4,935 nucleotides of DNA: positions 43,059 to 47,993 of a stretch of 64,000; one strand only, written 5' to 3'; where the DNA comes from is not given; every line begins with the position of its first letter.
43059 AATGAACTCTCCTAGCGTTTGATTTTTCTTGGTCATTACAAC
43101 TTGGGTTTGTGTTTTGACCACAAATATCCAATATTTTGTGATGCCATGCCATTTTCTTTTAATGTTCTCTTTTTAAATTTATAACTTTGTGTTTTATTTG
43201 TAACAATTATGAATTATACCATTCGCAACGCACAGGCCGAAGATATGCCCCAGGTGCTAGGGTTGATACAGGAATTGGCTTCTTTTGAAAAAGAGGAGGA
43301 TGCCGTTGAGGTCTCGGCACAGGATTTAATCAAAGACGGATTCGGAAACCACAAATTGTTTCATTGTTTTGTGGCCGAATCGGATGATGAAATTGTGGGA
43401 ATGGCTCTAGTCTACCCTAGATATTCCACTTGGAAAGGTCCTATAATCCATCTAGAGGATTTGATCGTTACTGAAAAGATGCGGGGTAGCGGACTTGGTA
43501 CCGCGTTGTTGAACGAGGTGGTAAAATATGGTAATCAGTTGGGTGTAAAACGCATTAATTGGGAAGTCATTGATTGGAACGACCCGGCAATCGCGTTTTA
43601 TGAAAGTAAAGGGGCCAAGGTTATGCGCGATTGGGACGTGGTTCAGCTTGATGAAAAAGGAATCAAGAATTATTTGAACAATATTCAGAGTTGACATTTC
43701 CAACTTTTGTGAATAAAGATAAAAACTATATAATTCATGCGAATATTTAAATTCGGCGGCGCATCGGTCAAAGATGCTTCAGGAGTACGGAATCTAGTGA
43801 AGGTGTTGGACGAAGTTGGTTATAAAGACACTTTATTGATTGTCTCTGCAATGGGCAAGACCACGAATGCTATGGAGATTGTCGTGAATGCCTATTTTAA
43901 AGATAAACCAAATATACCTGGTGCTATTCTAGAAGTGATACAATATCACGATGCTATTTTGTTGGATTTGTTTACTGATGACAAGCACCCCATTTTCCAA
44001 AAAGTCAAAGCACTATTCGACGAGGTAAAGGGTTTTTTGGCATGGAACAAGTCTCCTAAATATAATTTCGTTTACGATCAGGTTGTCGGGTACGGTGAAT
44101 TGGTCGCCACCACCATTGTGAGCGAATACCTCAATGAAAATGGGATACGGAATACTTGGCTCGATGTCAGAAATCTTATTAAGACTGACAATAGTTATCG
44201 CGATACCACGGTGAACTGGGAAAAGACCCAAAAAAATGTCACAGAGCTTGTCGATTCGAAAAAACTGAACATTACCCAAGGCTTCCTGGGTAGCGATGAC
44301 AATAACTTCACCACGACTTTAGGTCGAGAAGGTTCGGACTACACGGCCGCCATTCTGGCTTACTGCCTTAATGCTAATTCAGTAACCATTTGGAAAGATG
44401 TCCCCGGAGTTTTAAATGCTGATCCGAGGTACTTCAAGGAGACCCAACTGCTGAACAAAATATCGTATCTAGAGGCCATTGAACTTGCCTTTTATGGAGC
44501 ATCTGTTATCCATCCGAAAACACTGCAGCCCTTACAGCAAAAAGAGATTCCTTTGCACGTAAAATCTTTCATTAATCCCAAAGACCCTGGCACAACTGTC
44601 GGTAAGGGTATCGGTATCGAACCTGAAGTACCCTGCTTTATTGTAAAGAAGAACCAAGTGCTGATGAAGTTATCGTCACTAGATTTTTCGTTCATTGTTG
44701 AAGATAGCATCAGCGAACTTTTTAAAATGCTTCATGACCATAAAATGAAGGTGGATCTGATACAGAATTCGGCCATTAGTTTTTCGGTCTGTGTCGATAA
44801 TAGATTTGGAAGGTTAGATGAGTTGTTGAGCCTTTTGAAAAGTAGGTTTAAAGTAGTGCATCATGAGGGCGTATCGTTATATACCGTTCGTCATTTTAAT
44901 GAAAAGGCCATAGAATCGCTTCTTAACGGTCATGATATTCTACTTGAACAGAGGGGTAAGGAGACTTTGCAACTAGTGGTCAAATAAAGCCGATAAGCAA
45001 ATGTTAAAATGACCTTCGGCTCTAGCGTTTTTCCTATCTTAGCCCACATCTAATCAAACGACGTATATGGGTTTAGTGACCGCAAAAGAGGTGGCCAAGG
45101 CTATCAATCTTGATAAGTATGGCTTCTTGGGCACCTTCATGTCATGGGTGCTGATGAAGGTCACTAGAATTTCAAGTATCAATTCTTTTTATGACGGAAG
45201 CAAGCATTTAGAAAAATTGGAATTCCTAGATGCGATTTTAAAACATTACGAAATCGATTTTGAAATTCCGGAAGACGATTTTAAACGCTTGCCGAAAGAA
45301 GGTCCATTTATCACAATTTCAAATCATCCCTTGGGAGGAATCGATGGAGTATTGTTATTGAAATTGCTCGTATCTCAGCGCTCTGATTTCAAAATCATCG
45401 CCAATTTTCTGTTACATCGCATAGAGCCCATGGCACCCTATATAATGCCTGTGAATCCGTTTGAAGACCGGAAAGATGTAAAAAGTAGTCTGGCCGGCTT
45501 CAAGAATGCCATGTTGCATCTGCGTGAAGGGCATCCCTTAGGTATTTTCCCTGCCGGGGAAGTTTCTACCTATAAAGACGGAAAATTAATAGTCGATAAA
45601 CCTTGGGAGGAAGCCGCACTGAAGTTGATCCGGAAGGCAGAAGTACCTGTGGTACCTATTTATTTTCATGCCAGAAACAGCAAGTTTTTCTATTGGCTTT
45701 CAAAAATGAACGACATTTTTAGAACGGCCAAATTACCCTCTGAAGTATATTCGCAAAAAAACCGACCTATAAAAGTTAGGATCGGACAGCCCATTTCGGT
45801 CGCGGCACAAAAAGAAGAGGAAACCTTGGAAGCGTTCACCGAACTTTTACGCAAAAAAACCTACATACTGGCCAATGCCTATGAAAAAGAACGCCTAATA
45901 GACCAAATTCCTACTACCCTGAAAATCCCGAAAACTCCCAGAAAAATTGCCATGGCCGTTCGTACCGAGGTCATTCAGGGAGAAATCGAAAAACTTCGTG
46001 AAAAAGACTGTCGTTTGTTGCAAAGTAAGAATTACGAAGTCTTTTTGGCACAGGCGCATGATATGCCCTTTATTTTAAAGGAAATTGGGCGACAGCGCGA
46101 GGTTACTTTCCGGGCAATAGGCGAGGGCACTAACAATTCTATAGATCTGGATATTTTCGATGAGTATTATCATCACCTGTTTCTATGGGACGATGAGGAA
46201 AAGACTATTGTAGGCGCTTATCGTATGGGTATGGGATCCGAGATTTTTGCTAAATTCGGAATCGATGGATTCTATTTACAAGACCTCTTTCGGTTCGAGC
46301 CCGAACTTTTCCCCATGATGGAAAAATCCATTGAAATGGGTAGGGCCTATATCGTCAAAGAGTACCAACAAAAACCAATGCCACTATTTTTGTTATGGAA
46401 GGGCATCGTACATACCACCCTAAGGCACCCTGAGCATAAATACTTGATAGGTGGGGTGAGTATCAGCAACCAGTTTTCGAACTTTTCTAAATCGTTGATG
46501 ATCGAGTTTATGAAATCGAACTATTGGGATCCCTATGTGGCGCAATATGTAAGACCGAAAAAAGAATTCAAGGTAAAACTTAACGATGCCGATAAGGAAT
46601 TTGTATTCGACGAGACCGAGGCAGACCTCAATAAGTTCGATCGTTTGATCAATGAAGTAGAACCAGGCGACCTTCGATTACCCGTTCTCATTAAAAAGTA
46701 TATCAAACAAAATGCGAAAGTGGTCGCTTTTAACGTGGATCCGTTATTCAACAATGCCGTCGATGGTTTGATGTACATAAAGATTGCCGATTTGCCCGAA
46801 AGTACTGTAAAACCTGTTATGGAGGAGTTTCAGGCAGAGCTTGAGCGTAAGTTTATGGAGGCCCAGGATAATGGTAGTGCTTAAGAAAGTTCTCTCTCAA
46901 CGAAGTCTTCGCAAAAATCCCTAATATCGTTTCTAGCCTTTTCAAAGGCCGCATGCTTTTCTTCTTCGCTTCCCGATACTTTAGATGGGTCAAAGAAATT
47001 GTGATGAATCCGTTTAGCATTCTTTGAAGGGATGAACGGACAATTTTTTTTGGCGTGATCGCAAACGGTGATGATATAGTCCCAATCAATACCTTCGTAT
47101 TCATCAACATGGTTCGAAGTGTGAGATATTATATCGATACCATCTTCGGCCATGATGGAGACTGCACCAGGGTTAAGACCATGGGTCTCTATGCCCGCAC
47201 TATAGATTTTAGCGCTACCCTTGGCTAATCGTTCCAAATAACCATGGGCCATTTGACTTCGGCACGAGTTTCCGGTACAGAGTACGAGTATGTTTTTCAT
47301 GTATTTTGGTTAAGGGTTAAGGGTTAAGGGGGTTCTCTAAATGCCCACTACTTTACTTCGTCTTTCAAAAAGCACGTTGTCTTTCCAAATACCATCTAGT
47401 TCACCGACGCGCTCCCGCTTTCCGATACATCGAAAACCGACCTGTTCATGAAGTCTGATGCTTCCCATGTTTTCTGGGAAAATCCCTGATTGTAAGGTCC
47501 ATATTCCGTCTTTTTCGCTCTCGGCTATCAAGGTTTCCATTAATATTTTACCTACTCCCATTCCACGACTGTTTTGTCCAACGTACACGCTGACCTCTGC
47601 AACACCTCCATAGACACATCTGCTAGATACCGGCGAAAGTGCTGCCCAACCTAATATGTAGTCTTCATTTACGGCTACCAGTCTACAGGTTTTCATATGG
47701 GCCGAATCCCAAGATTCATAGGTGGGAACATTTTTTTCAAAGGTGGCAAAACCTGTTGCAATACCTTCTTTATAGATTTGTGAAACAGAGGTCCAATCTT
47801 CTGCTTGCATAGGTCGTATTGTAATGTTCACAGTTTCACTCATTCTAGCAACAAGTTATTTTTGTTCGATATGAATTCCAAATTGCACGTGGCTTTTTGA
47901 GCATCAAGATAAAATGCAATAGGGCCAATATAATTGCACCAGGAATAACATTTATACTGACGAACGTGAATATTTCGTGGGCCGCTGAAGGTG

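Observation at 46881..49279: ars-like operon with no visible efflux pump, in which three consecutive proteins end in vicinal Cys-Cys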

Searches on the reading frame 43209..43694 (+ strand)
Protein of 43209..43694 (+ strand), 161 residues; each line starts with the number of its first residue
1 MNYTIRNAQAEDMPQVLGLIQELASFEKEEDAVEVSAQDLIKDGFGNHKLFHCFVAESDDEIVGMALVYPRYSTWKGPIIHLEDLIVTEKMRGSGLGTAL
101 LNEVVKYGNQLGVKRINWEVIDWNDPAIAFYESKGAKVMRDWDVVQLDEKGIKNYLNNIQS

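Call 6: search_protein_families(library=pfam, proteins=[window:43209-43694:+], max_evalue=0.001)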
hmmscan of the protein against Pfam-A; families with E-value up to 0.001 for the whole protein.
window:43209-43694:+ (161 aa): 6 families
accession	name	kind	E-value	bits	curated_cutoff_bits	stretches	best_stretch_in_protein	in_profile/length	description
PF00583.31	Acetyltransf_1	-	5.9e-22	78.6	20.7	1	36-134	19-114/116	Acetyltransferase (GNAT) family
PF13508.13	Acetyltransf_7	-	4.6e-14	53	27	1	52-135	4-81/84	Acetyltransferase (GNAT) domain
PF13673.13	Acetyltransf_10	-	5e-10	39.9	23.6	1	44-137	25-108/128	Acetyltransferase (GNAT) domain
PF13420.13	Acetyltransf_4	-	3.9e-07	30.7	24.3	1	5-140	1-138/155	Acetyltransferase (GNAT) domain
PF13302.13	Acetyltransf_3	-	3e-05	25.2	25.4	1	4-136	3-137/138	Acetyltransferase (GNAT) domain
PF13527.13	Acetyltransf_9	-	0.00017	22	25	1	4-107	1-100/127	Acetyltransferase (GNAT) domain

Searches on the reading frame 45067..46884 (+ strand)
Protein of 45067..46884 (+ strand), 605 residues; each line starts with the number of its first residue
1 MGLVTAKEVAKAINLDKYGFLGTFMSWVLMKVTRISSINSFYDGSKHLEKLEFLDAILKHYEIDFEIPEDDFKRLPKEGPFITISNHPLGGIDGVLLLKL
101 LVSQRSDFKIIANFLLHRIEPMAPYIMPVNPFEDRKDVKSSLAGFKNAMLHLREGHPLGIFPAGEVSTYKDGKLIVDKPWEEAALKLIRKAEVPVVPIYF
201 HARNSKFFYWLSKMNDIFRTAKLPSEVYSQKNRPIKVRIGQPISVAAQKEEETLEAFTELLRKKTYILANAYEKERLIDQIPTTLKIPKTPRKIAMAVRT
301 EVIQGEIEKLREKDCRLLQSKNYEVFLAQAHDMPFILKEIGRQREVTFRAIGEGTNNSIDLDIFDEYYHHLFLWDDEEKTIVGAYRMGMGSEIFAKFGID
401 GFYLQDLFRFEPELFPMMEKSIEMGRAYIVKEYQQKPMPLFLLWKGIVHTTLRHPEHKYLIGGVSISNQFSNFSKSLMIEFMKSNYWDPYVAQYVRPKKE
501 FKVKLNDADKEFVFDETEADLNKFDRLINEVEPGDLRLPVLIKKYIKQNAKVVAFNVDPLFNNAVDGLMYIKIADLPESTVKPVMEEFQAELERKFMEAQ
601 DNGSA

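Call 3: search_protein_families(library=pfam, proteins=[window:45067-46884:+], max_evalue=0.01)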
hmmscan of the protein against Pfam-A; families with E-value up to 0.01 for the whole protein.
window:45067-46884:+ (605 aa): 3 families
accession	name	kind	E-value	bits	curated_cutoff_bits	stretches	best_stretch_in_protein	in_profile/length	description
PF19576.4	Acyltransf_2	-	2e-30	106.1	27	1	29-272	22-263/266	Acyltransferase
PF13444.12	Acetyltransf_5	-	7.1e-23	81.7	22.4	1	344-444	2-102/102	Acetyltransferase (GNAT) domain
PF01553.26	Acyltransferase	-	6.9e-10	39.3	23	1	74-200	9-131/132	Acyltransferase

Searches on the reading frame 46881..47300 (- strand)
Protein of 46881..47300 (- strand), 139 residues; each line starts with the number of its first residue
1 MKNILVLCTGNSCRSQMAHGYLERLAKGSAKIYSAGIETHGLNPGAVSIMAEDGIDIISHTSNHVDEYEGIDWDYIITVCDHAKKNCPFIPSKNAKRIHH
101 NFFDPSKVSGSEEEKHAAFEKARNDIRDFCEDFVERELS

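Call 3: search_protein_families(library=pfam, proteins=[window:46881-47300:-], max_evalue=0.01)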
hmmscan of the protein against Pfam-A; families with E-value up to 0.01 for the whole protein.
window:46881-47300:- (139 aa): 1 family
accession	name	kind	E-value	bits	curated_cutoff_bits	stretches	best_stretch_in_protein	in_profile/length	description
PF01451.26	LMWPc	-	2.7e-19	70.2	23.2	1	4-133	1-143/144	Low molecular weight phosphotyrosine protein phosphatase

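Call 4: search_protein_families(library=ncbifam, proteins=[window:46881-47300:-], max_evalue=0.01)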
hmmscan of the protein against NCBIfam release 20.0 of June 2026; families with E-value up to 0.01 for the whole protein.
window:46881-47300:- (139 aa): 5 families
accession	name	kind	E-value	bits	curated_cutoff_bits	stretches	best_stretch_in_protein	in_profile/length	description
TIGR02691.1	arsC_pI258_fam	equivalog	1.5e-40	138.5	174.3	1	5-129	2-125/129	arsenate reductase (thioredoxin)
NF010053.0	PRK13530.1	subfamily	9.5e-35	119.8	215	1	2-136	4-131/133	arsenate reductase (thioredoxin)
TIGR02689.1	ars_reduc_gluta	equivalog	8.2e-20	71.3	157.6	1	2-132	1-124/126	arsenate reductase, glutathione/glutaredoxin type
NF007520.0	PRK10126.1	equivalog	8.7e-09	36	243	1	2-104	3-108/147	low molecular weight protein-tyrosine-phosphatase Wzb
NF008486.0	PRK11391.1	equivalog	1.3e-05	25.7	247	1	2-92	7-100/148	phosphotyrosine-protein phosphatase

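Call 74: search_solved_structures(query=window:46884-47300:-, max_evalue=0.00001)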
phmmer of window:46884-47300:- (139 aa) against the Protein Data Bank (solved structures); distinct sequences matched with E-value up to 0.00001: 15.
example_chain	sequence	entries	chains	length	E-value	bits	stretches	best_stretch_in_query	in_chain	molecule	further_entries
1jl3_A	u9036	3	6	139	3.1e-33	117.9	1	3-135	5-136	ARSENATE REDUCTASE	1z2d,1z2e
2ipa_B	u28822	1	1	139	3.6e-29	104.7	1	3-135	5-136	Protein arsC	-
1ljl_A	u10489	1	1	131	4.8e-27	97.8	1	2-131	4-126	arsenate reductase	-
2cd7_A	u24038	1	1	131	6.4e-26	94.2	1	2-131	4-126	PROTEIN ARSC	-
1lju_A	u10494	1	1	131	8.9e-26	93.7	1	2-131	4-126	arsenate reductase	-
1lk0_A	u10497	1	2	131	1.2e-25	93.3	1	2-131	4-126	arsenate reductase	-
1jf8_A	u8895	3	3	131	2.2e-24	89.2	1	2-131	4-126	arsenate reductase | Protein arsC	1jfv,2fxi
1rxe_A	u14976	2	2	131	5.7e-23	84.6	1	2-131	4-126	Arsenate reductase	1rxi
8p5n_A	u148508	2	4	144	1.4e-22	83.4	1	3-127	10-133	Low molecular weight phosphatase family protein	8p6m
2l17_A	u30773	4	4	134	3.9e-16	62.5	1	1-83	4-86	Arsenate reductase | Glutaredoxin arsenate reductase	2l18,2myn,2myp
2l19_A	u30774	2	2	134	4.9e-15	58.9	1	1-84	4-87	Arsenate reductase | Glutaredoxin arsenate reductase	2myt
2myu_A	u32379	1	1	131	1.7e-13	54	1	1-83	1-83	Glutaredoxin arsenate reductase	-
2fek_A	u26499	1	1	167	8.4e-08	35.5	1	2-100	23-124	Low molecular weight protein-tyrosine-phosphatase wzb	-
3rh0_A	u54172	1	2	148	1.2e-06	31.8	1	1-88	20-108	ARSENATE REDUCTASE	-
1y1l_A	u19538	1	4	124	6.2e-06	29.4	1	4-95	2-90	arsenate reductase (arsC)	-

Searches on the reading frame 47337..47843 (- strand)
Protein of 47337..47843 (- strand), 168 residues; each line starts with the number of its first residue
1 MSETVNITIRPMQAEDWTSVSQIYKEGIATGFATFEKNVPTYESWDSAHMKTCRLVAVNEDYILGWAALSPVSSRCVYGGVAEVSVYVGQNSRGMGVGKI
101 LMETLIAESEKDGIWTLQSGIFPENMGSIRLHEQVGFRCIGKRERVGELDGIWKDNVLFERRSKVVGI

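Call 3: search_protein_families(library=pfam, proteins=[window:47337-47843:-], max_evalue=0.01)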
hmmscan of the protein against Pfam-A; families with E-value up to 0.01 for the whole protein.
window:47337-47843:- (168 aa): 7 families
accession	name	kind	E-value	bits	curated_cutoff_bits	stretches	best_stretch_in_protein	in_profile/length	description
PF00583.31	Acetyltransf_1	-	4.9e-13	49.8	20.7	1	41-137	23-116/116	Acetyltransferase (GNAT) family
PF13420.13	Acetyltransf_4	-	3e-08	34.3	24.3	1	9-157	1-154/155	Acetyltransferase (GNAT) domain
PF13508.13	Acetyltransf_7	-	1.9e-06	28.6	27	1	55-138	6-83/84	Acetyltransferase (GNAT) domain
PF13302.13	Acetyltransf_3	-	4.1e-06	28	25.4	1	7-138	2-138/138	Acetyltransferase (GNAT) domain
PF13673.13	Acetyltransf_10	-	0.00039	20.8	23.6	1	28-144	10-114/128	Acetyltransferase (GNAT) domain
PF12746.13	GNAT_acetyltran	-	0.00057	20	26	1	69-140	169-237/243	GNAT acetyltransferase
PF08445.16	FR47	-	0.0024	18.3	22.1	1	85-146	26-86/86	FR47-like protein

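Call 4: search_protein_families(library=ncbifam, proteins=[window:47337-47843:-], max_evalue=0.01)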
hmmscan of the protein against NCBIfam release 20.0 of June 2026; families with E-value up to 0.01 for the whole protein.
window:47337-47843:- (168 aa): 10 families
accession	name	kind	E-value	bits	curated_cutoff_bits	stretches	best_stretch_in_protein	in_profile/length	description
NF040503.1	resist_ArsN1a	equivalog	2.2e-39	134.7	170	1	9-161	1-157/159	arsinothricin resistance N-acetyltransferase ArsN1 family A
NF040504.1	resist_ArsN1b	equivalog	9.8e-23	80.7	210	1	9-157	1-153/159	arsinothricin resistance N-acetyltransferase ArsN1 family B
NF040502.1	PPT_acetyltrans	equivalog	3e-15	56.4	300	1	5-162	6-167/183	phosphinothricin N-acetyltransferase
TIGR01575.1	rimI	equivalog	8.1e-06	26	86.4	1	48-144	28-119/132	ribosomal protein S18-alanine N-acetyltransferase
TIGR03585.1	PseH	equivalog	0.00024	21.2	93.1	1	60-141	59-137/156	UDP-4-amino-4,6-dideoxy-N-acetyl-beta-L-altrosamine N-acetyltransferase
NF007025.1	PRK09491.1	equivalog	0.00034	20.6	173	1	86-143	68-125/145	ribosomal protein S18-alanine N-acetyltransferase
NF058543.1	ActPatMycb56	equivalog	0.0005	19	460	1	81-136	218-273/317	acetyltransferase Pat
NF043067.1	AAC_6p_group_E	equivalog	0.00088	19.2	140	1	85-138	75-128/140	aminoglycoside 6'-N-acetyltransferase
NF007527.0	PRK10140.1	equivalog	0.0013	18.6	236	1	6-156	3-155/162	N-acetyltransferase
NF005840.0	PRK07757.1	equivalog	0.0062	16.5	154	1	55-142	45-123/153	N-acetyltransferase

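Call 72: search_solved_structures(query=window:47340-47843:-, max_evalue=0.00001)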
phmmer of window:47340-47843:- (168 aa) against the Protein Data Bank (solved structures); distinct sequences matched with E-value up to 0.00001: 15.
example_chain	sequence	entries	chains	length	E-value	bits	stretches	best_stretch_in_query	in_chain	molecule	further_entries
9igk_A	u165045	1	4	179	3.6e-18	69.1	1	5-161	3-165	Phosphinothricin N-acetyltransferase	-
9igl_A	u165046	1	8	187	4.2e-18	68.8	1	5-161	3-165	Phosphinothricin N-acetyltransferase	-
5dwm_A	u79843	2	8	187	2.3e-17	66.4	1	9-160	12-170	Phosphinothricin N-acetyltransferase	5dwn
1yr0_A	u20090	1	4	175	1.2e-16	64.1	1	5-160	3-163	phosphinothricin acetyltransferase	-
5jtf_A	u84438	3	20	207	1.1e-14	57.8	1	7-155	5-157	Putative Phosphinothricin N-acetyltransferase | Phosphinothricin N-acetyltransferase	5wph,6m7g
4jxq_A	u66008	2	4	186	1.4e-14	57.3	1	6-161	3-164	Acetyltransferase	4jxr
4j3g_A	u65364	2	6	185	1.4e-13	54.1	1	14-159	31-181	GCN5-related N-acetyltransferase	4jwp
1vhs_A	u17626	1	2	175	1.6e-13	53.9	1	6-156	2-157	similar to phosphinothricin acetyltransferase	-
4mbu_A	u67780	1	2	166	1.5e-12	50.7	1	6-160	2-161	Similar to N-acetyltransferase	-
2bl1_A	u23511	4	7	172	4.4e-11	46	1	8-157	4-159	PUTATIVE PHOSPHINOTHRICIN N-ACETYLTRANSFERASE PA4866 | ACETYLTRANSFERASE PA4866 FROM P. AERUGINOSA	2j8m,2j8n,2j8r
3dr6_A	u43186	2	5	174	7.6e-11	45.2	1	7-158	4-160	yncA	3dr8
1yvo_A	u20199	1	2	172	1.1e-10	44.8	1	9-157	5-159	conserved hypothetical protein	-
3f8k_A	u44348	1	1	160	2.8e-09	40.1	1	7-140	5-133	Protein acetyltransferase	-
2jlm_A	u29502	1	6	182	9.1e-09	38.5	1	56-160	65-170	PUTATIVE PHOSPHINOTHRICIN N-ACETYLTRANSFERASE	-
5t7d_A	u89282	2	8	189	4.4e-07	33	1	16-156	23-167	Phosphinothricin N-acetyltransferase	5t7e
